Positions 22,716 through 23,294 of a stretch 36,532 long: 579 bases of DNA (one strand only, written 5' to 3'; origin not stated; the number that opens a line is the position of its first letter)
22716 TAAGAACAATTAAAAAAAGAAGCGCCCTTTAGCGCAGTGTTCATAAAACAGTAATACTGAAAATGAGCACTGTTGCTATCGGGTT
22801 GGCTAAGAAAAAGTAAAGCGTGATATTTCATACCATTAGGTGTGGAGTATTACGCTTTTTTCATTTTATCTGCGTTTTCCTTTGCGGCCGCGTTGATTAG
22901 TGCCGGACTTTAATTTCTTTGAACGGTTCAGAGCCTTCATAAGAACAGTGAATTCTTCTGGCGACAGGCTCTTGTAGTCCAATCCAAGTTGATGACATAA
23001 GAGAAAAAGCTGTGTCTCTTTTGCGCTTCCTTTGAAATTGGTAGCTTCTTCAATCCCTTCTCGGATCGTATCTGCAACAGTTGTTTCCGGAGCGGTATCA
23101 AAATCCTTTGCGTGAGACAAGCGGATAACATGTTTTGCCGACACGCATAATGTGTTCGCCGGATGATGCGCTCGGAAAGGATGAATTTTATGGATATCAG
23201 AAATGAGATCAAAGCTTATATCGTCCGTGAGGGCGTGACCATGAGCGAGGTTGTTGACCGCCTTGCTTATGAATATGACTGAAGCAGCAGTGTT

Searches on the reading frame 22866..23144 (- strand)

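Call 4: search_protein_families(library=pfam, proteins=[window:22866-23144:-], max_evalue=1)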
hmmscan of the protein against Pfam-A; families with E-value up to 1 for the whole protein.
window:22866-23144:- (92 aa): 1 family
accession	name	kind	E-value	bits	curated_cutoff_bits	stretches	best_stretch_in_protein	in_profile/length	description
PF21762.3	DEDDh_C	-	0.08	13.5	27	1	19-67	81-129/188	DNA polymerase III subunit epsilon-like, C-terminal domain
